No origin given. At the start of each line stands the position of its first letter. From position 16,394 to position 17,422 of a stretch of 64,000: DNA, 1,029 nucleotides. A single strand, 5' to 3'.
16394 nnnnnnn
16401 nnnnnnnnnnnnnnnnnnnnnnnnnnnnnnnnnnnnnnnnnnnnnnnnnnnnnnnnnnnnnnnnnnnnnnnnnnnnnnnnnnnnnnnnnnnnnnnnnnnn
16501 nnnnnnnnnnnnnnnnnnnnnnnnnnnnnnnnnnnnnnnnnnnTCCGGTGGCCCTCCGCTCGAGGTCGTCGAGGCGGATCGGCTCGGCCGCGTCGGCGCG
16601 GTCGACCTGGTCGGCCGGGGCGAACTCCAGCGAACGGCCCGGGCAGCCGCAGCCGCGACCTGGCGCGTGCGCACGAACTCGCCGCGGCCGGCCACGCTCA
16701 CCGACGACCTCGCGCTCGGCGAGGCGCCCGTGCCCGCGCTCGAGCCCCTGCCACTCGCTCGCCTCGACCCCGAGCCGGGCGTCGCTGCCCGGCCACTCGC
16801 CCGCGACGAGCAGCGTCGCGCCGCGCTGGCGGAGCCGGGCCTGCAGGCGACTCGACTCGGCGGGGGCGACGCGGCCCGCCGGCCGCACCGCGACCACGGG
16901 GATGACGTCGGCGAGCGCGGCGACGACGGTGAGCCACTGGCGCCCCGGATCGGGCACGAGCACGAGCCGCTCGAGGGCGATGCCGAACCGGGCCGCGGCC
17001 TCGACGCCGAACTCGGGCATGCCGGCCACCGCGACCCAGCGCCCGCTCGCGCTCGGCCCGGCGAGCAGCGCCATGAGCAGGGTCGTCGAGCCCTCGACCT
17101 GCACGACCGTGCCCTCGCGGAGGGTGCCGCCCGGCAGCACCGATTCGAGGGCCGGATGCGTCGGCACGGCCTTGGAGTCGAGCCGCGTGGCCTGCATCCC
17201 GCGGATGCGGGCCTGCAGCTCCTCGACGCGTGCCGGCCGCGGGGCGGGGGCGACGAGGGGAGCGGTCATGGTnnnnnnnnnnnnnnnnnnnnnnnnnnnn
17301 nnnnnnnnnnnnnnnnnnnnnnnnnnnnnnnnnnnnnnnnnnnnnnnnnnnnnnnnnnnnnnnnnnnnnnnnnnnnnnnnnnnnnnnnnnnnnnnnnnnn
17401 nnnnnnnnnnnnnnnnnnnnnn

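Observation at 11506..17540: SOS mutasome cassette imuA'-imuB-dnaE2 with a perfect LexA box, immediately beside tRNA-Leu(GAG)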

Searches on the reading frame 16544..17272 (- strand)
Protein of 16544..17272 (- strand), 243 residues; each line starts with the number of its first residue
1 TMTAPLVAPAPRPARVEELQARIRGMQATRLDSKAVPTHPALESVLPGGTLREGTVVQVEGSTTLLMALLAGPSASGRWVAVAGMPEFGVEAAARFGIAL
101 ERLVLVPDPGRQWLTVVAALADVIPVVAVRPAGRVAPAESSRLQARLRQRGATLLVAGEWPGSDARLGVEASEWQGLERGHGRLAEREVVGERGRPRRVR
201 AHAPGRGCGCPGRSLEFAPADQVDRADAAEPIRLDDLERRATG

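Call 10: search_protein_families(library=ncbifam, proteins=[window:16544-17272:-], max_evalue=0.001)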
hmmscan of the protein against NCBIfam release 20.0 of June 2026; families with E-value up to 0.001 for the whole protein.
window:16544-17272:- (243 aa): 1 family
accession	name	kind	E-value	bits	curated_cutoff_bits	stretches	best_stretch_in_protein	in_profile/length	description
NF058630.1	repair_Rv3395c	exception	6.6e-53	178.6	65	1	45-190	1-147/153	DnaE2-dependent mutagenesis accessory factor ImuA'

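Call 11: find_homologous_proteins(query=window:16544-17272:-)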
Query window:16544-17272:- (243 aa): 1020 proteins with E <= 0.001 among 8000 candidates; the best 120 are listed.
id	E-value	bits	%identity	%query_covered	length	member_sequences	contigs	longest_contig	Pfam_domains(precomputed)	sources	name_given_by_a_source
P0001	4.0e-148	510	100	100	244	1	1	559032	PF27531.1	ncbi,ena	-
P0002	1.7e-118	413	84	100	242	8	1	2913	PF27531.1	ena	-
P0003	3.5e-118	412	85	100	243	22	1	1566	PF27531.1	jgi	-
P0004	8.4e-118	410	84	100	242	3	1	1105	PF27531.1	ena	-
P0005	1.6e-116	406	84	100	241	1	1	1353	PF27531.1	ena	-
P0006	2.2e-116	406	86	100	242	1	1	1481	PF27531.1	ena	-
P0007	2.3e-116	406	85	100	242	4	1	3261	PF27531.1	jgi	jgi:hypothetical protein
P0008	3.1e-116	405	83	100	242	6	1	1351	PF27531.1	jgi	jgi:hypothetical protein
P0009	8.0e-116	404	85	94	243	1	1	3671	PF27531.1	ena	-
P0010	3.5e-115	402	84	100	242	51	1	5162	PF27531.1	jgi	jgi:hypothetical protein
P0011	5.3e-113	395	84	94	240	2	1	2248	PF27531.1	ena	-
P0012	7.2e-113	394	82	94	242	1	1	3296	PF27531.1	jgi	jgi:hypothetical protein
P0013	2.7e-112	392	84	97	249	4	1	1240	PF27531.1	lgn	-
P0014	3.2e-112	392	81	100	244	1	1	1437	PF27531.1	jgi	jgi:hypothetical protein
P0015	3.6e-112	392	80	100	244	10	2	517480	PF27531.1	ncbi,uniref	ncbi:hypothetical protein [Agromyces sp. NPDC049794]|uniref:hypothetical protein n=1 Tax=unclassifie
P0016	4.3e-112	392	84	94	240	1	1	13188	PF27531.1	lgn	-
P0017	6.1e-112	391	83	94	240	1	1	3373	PF27531.1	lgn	-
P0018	8.6e-112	391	81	94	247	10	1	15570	PF27531.1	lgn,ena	-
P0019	4.3e-111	388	79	100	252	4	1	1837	PF27531.1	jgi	jgi:hypothetical protein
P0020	4.5e-110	385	84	95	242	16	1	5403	PF27531.1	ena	-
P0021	1.2e-109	384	83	100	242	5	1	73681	PF27531.1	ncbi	-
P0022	2.5e-108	379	80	100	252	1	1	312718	PF27531.1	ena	-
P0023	1.0e-107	377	79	100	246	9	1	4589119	PF27531.1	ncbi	ncbi:hypothetical protein [Agromyces bauzanensis]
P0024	4.1e-107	375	79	100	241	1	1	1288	PF27531.1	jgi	-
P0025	4.2e-107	375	79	100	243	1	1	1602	PF27531.1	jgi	jgi:hypothetical protein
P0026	6.2e-106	371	77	100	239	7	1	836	PF27531.1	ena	-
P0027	1.2e-105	371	78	100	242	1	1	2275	PF27531.1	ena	-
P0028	2.5e-105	369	81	95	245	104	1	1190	PF27531.1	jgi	-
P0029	4.3e-103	362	78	100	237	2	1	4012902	PF27531.1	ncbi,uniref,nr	ncbi:hypothetical protein [Agromyces ramosus]|uniref:Protein ImuA n=1 Tax=Agromyces ramosus TaxID=33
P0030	1.0e-100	354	76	100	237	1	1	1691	PF27531.1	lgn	-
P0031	1.8e-99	350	73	100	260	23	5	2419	PF27531.1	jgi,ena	jgi:hypothetical protein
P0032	4.3e-98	346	73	100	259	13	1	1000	PF27531.1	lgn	-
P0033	1.1e-97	345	73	99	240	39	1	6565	PF27531.1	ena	-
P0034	3.7e-97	343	75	95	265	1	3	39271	PF27531.1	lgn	-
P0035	1.1e-96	341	79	85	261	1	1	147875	PF27531.1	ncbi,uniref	ncbi:hypothetical protein [Agromyces sp. Marseille-Q5079]|uniref:hypothetical protein n=1 Tax=Agromy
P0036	3.6e-96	340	75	99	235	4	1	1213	PF27531.1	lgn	-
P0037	1.3e-95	338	81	84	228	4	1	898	PF27531.1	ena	-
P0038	5.3e-95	336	72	99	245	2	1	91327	PF27531.1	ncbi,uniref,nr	ncbi:hypothetical protein [Agromyces laixinhei]|uniref:hypothetical protein n=1 Tax=Agromyces laixin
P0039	9.9e-95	335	70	98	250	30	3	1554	PF27531.1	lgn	-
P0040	3.0e-94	333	77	90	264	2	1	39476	PF27531.1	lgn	-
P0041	4.0e-94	333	75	90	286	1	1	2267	PF27531.1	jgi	jgi:hypothetical protein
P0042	6.5e-94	332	78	90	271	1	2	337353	PF27531.1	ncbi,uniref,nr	ncbi:hypothetical protein [Agromyces salentinus]|uniref:Protein ImuA n=1 Tax=Agromyces salentinus Ta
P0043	6.8e-93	329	78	89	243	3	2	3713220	PF27531.1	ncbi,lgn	ncbi:hypothetical protein [Agromyces terreus]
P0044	3.6e-92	326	78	86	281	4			PF27531.1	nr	nr:hypothetical protein [Agromyces sp. CF514]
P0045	3.8e-92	326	78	84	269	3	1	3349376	PF27531.1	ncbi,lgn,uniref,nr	ncbi:hypothetical protein [Agromyces sp. Leaf222]|uniref:hypothetical protein n=1 Tax=Agromyces sp. 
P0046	3.0e-91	323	73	90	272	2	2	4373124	PF27531.1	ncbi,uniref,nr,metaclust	ncbi:hypothetical protein [Agromyces aureus]|uniref:hypothetical protein n=1 Tax=Agromyces aureus Ta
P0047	5.1e-89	316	82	75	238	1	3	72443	PF27531.1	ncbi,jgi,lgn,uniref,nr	ncbi:hypothetical protein EDM22_11955 [Agromyces tardus]|jgi:hypothetical protein|uniref:Protein Rec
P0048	2.6e-88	314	80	78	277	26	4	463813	PF27531.1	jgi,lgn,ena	-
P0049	2.1e-87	311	83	77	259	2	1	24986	PF27531.1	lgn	-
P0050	6.0e-87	309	82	77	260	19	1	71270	PF27531.1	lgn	-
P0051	7.8e-87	309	84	74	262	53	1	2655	PF27531.1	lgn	-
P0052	2.3e-86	307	83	74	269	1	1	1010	PF27531.1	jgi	jgi:hypothetical protein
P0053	1.2e-85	305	78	75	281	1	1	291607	PF27531.1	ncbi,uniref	ncbi:hypothetical protein [Agromyces sp. M3QZ16-3]|uniref:hypothetical protein n=1 Tax=Agromyces sp.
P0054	4.5e-85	303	84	74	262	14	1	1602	PF27531.1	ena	-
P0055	5.4e-85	303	84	72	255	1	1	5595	PF27531.1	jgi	jgi:hypothetical protein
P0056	8.4e-85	302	83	74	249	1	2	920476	PF27531.1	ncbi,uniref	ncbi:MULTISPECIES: hypothetical protein [unclassified Agromyces]|uniref:hypothetical protein n=1 Tax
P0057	1.2e-84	302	71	86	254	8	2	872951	PF27531.1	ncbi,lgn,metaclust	metaclust:status=active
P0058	2.6e-84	301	83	74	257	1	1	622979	PF27531.1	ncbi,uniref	ncbi:hypothetical protein [Agromyces arachidis]|uniref:hypothetical protein n=1 Tax=Agromyces arachi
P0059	1.5e-83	298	71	86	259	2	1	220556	PF27531.1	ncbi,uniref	ncbi:hypothetical protein ACFVTX_17450 [Agromyces sp. NPDC058136]|uniref:hypothetical protein n=1 Ta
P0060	9.3e-83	296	70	86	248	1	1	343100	PF27531.1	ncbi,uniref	ncbi:hypothetical protein [Agromyces sp. NPDC058064]|uniref:hypothetical protein n=1 Tax=Agromyces s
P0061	2.1e-82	294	68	91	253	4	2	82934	PF27531.1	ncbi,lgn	ncbi:hypothetical protein [Agromyces sp. NPDC055658]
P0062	2.5e-81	291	71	86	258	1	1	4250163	PF27531.1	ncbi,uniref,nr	ncbi:hypothetical protein MUN74_18635 [Agromyces endophyticus]|uniref:hypothetical protein n=1 Tax=A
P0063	7.5e-81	289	65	94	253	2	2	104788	PF27531.1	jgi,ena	-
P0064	2.6e-80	288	68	86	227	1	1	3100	PF27531.1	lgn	-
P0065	2.7e-80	288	72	78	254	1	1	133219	PF27531.1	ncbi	ncbi:hypothetical protein ACWKWP_02575 [Agromyces soli]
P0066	3.0e-80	287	70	86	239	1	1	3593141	PF27531.1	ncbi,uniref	ncbi:hypothetical protein ABIQ69_08420 [Agromyces sp. G08B096]|uniref:Protein RecA n=1 Tax=Agromyces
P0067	3.1e-80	287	69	84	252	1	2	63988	PF27531.1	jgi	jgi:hypothetical protein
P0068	9.8e-80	286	72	78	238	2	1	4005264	PF27531.1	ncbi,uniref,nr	ncbi:hypothetical protein [Agromyces larvae]|uniref:Recombinase A n=1 Tax=Agromyces larvae TaxID=292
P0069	1.7e-79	285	75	78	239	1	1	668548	PF27531.1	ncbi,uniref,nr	ncbi:hypothetical protein GE115_00870 [Agromyces sp. CFH 90414]|uniref:Recombinase A n=1 Tax=Agromyc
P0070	3.5e-79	284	66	91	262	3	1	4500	PF27531.1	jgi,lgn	jgi:hypothetical protein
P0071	2.5e-78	281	69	86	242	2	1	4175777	PF27531.1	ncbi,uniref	ncbi:hypothetical protein ACGGZK_13400 [Agromyces sp. MMS24-K17]|uniref:hypothetical protein n=1 Tax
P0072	3.4e-78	281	70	83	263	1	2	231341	PF27531.1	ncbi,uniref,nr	ncbi:hypothetical protein [Agromyces aerolatus]|uniref:hypothetical protein n=1 Tax=Agromyces sp. LY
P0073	2.5e-77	278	70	81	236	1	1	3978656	PF27531.1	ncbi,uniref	ncbi:hypothetical protein ACDF64_13390 [Agromyces sp. MMS24-JH15]|uniref:hypothetical protein n=1 Ta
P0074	3.1e-77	278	69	83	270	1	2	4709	PF27531.1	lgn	-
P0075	5.1e-77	277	69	81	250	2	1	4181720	PF27531.1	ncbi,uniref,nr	ncbi:hypothetical protein [Agromyces silvae]|uniref:hypothetical protein n=1 Tax=Agromyces silvae Ta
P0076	9.8e-77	276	74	78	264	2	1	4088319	PF27531.1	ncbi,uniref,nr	ncbi:hypothetical protein [Agromyces sp. LHK192]|uniref:hypothetical protein n=1 Tax=Agromyces sp. L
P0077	9.9e-77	276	66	85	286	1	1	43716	PF27531.1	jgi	jgi:hypothetical protein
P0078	1.7e-76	275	69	82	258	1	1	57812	PF27531.1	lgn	-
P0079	5.2e-76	274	71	74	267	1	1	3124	PF27531.1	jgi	jgi:hypothetical protein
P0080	2.5e-75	271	65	86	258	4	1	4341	PF27531.1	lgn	-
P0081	1.6e-72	262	77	74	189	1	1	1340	PF27531.1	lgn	-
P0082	6.8e-72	260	67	78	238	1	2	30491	PF27531.1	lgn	-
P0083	1.0e-71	259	64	84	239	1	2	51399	PF27531.1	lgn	-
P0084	7.5e-70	253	68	74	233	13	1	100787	PF27531.1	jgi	-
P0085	8.4e-69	250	84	60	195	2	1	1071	PF27531.1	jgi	jgi:hypothetical protein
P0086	2.5e-68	248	69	74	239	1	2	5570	PF27531.1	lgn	-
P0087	1.3e-66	243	64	79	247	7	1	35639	PF14258.13,PF27531.1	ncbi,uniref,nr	ncbi:hypothetical protein [Microterricola pindariensis]|uniref:Recombinase A n=1 Tax=Microterricola 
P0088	2.7e-66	242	66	79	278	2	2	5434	PF27531.1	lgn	-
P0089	5.5e-65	237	61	83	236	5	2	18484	PF27531.1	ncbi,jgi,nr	ncbi:MAG: hypothetical protein JWO18_950 [Microbacteriaceae bacterium]|jgi:hypothetical protein|nr:h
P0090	8.6e-65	237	54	93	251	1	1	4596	PF27531.1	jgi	jgi:hypothetical protein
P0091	1.2e-64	236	64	79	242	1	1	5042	PF14258.13,PF27531.1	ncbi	-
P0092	2.1e-64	236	58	79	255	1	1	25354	PF27531.1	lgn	-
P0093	4.3e-64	235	61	78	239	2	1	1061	PF27531.1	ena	-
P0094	5.1e-64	234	62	78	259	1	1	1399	PF27531.1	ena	-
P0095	6.0e-64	234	61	79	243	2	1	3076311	PF27531.1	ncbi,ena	-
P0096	1.0e-63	233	58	82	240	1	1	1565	PF27531.1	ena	-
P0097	1.2e-63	233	61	81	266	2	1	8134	PF27531.1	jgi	jgi:hypothetical protein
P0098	1.8e-63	232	54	85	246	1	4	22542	PF27531.1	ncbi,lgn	-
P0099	1.9e-63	232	60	84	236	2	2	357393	PF27531.1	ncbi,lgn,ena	-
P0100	2.5e-63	232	60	82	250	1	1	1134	PF27531.1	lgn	-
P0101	3.8e-63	231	56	84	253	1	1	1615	PF27531.1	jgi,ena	-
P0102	4.0e-63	231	60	78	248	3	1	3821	PF27531.1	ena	-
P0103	6.2e-63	231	52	94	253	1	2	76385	PF27531.1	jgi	jgi:hypothetical protein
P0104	6.2e-63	231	60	78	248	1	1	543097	PF27531.1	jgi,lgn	jgi:hypothetical protein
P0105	6.7e-63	231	63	76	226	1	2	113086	PF27531.1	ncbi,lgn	ncbi:MAG: hypothetical protein WED09_04755 [Homoserinimonas sp.]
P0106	7.7e-63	230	61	78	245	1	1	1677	PF27531.1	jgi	jgi:hypothetical protein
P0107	8.9e-63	230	58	84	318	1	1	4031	PF14258.13,PF27531.1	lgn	-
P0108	1.0e-62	230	59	80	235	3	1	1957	PF27531.1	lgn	-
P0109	1.1e-62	230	57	84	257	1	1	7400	PF27531.1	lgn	-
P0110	1.2e-62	230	61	79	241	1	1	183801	PF27531.1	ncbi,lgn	-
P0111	1.5e-62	229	62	79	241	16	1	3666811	PF14258.13,PF27531.1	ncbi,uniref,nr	ncbi:hypothetical protein EV379_1522 [Microterricola gilva]|uniref:Protein RecA n=1 Tax=Microterrico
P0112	1.6e-62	229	60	80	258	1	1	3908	PF27531.1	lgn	-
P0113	1.9e-62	229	57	84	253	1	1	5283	PF27531.1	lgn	-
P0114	2.2e-62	229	63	71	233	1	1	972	PF27531.1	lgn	-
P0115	2.3e-62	229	50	99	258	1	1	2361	PF27531.1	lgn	-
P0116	2.4e-62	229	87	53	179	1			PF27531.1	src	-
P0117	2.6e-62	229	61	79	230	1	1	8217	PF27531.1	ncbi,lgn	-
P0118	3.0e-62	228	52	96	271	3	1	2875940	PF27531.1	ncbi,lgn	-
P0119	3.2e-62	228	57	80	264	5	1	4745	PF27531.1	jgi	jgi:hypothetical protein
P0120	3.9e-62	228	62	78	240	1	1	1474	PF27531.1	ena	-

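Call 12: find_encoding_contigs(protein=P0001, flank=10000, max_places=4)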
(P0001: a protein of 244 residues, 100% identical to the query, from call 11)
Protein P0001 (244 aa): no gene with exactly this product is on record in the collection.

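Call 14: find_encoding_contigs(protein=P0023, flank=10000, max_places=3)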
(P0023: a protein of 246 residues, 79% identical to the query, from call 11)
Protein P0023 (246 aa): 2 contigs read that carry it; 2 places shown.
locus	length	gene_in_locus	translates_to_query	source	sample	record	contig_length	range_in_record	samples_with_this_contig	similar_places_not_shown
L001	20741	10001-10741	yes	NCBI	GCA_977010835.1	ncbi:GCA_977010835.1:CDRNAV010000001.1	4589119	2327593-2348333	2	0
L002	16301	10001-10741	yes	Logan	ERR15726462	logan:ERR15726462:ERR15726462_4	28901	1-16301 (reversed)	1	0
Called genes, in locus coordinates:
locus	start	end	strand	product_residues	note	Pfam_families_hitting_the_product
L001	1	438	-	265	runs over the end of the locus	PF00902:TatC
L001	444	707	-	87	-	PF02416:TatA_B_E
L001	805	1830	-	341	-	PF19187:HTH_PafC, PF13280:WYL, PF25583:WCX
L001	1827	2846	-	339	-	PF13280:WYL, PF25583:WCX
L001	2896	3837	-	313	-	PF00254:FKBP_C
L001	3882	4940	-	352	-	PF14801:TrmI-like_N, PF01135:PCMT, PF08704:GCD14, PF13578:Methyltransf_24 (weak), PF13649:Methyltransf_25 (faint), PF13847:Methyltransf_31 (weak)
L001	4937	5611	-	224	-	PF00702:Hydrolase, PF12710:HAD, PF13419:HAD_2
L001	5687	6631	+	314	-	PF09754:PAC2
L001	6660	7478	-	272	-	PF02673:BacA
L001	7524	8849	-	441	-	PF04389:Peptidase_M28 (weak), PF01546:Peptidase_M20, PF07687:M20_dimer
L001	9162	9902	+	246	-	-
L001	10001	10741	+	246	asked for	PF27531:MT3502_N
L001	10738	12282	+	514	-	PF00817:IMS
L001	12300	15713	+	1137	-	PF02811:PHP, PF07733:DNA_pol3_alpha, PF17657:DNA_pol3_finger, PF14579:HHH_6, PF12836:HHH_3 (weak)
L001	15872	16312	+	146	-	PF08818:DUF1801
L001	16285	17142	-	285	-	PF21805:Imm5_like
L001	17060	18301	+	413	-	PF06779:MFS_4, PF07690:MFS_1, PF00083:Sugar_tr (weak), PF05977:MFS_3 (weak), PF07690:MFS_1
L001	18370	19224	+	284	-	PF22845:DUF3097_N, PF11296:DUF3097_C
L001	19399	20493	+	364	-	PF01988:VIT1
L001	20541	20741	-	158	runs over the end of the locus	PF13404:HTH_AsnC-type, PF13412:HTH_24, PF01037:AsnC_trans_reg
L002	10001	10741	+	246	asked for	PF27531:MT3502_N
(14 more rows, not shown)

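Call 21: find_related_loci(query=A1, collection=genome_contigs, flank=6000)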
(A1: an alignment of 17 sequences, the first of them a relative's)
Query A1 (246 aa) in genome_contigs; peptide patterns used: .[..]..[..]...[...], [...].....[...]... (x = any residue, [..] = any of these).
481 stretches matched a pattern; 347 encode a relative of the query (tblastn E <= 1e-3); the best 80 are kept; 80 distinct loci.
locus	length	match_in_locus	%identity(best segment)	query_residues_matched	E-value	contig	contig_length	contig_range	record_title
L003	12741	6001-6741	89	1-246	1e-135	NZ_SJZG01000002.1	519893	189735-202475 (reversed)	Agromyces sp. H66 Scaffold2, whole genome shotgun sequence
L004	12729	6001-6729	88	1-246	1e-130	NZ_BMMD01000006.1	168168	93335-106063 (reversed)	Agromyces bauzanensis strain CGMCC 1.8984 sequence06, whole genome shotgun sequence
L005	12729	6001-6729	87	1-246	8e-128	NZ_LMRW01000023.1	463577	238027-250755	Agromyces sp. Soil535 contig_3, whole genome shotgun sequence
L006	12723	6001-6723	85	1-246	2e-126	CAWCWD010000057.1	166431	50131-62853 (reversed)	MAG: uncultured Actinomycetota bacterium isolate MFD00962.bin.3.615 genome assembly, contig: contig_65838, whole genome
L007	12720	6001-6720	85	1-246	3e-126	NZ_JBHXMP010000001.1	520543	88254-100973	Agromyces sp. NPDC058484 NPDC058484_T39_A12.ctg-0001, whole genome shotgun sequence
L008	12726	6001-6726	85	1-246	3e-126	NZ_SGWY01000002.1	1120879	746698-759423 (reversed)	Agromyces ramosus strain DSM 43045 Ga0310469_12, whole genome shotgun sequence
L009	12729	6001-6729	85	1-246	4e-126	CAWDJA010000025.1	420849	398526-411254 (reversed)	MAG: uncultured Actinomycetota bacterium isolate MFD04850.bin.2.312 genome assembly, contig: contig_38177, whole genome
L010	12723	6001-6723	84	1-246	5e-124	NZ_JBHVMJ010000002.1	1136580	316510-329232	Agromyces sp. NPDC057865 NPDC057865_383_G11.ctg-0002, whole genome shotgun sequence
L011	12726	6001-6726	84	1-246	5e-124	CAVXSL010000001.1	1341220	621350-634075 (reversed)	MAG: uncultured Actinomycetota bacterium isolate MFD04850.bin.1.72 genome assembly, contig: contig_10147, whole genome s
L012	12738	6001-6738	86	1-246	7e-122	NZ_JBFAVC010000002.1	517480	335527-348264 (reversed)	Agromyces sp. NPDC052230 NPDC052230_20_F4.ctg-0002, whole genome shotgun sequence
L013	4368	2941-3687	83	1-246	3e-118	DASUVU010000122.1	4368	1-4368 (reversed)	MAG TPA_asm: Agromyces sp. isolate SMAG_U1823 k141_1804933, whole genome shotgun sequence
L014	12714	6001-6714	83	1-243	7e-116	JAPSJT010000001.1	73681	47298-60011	MAG: Agromyces sp. isolate RM56_bin.052 NODE_165_length_73681_cov_43.521467, whole genome shotgun sequence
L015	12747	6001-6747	82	1-246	9e-115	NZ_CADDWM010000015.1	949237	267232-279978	Agromyces sp. Marseille-P2726, whole genome shotgun sequence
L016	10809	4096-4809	83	1-243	1e-114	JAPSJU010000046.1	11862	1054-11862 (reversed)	MAG: Agromyces sp. isolate RM56_bin.059 NODE_4028_length_11862_cov_22.337367, whole genome shotgun sequence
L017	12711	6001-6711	76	1-245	4e-108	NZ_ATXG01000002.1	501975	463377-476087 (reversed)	Agromyces subbeticus DSM 16689 H521DRAFT_scaffold00002.2_C, whole genome shotgun sequence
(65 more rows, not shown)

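Call 33: find_homologous_proteins(query=L001:7527-8849:-, max_evalue=1e-50)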
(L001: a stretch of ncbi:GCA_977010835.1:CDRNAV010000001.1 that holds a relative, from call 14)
Query L001:7527-8849:- (441 aa): 7998 proteins with E <= 1e-50 among 8000 candidates; the best 120 are listed.
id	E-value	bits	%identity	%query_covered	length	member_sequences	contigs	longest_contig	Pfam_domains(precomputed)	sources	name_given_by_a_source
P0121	1.4e-284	962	100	100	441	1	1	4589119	PF01546.34,PF04389.23,PF07687.20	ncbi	ncbi:M20/M25/M40 family metallo-hydrolase [Agromyces bauzanensis]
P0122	7.5e-271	917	94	100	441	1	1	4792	PF01546.34,PF04389.23,PF07687.20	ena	-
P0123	4.4e-270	914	93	100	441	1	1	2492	PF01546.34,PF04389.23,PF07687.20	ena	-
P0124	4.9e-270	914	93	100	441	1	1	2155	PF01546.34,PF04389.23,PF07687.20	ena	-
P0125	1.7e-269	912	93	100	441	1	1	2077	PF01546.34,PF04389.23,PF07687.20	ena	-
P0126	5.3e-269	910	93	100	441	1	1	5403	PF01546.34,PF04389.23,PF07687.20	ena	-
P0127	1.6e-268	909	93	100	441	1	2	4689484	PF01546.34,PF04389.23,PF07687.20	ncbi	ncbi:M20/M25/M40 family metallo-hydrolase [Agromyces bauzanensis]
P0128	1.9e-268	909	93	100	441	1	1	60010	PF01546.34,PF04389.23,PF07687.20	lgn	-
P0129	3.3e-268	908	93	100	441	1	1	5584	PF01546.34,PF04389.23,PF07687.20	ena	-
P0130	6.2e-268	907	92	100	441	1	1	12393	PF01546.34,PF04389.23,PF07687.20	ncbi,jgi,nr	ncbi:MAG: hypothetical protein K0S05_582 [Agromyces sp.]|jgi:acetylornithine deacetylase/succinyl-di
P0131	8.7e-268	906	93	100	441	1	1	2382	PF01546.34,PF04389.23,PF07687.20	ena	-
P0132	1.1e-266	903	92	100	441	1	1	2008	PF01546.34,PF04389.23,PF07687.20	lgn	-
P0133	9.4e-266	900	92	100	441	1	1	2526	PF01546.34,PF04389.23,PF07687.20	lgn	-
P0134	2.4e-265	898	93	100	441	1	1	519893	PF01546.34,PF04389.23,PF07687.20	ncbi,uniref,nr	ncbi:M20/M25/M40 family metallo-hydrolase [Agromyces sp. H66]|uniref:M20/M25/M40 family metallo-hydr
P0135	2.5e-265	898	93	100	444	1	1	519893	PF01546.34,PF04389.23,PF07687.20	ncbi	-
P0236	2.0e-216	737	75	97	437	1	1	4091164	PF01546.34,PF04389.23,PF07687.20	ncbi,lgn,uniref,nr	ncbi:M20/M25/M40 family metallo-hydrolase [Leifsonia sp. PS1209]|uniref:M20/M25/M40 family metallo-h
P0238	3.8e-216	736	76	97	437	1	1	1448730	PF01546.34,PF04389.23,PF07687.20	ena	-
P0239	4.4e-216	736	74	97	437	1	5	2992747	PF01546.34,PF04389.23,PF07687.20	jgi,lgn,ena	-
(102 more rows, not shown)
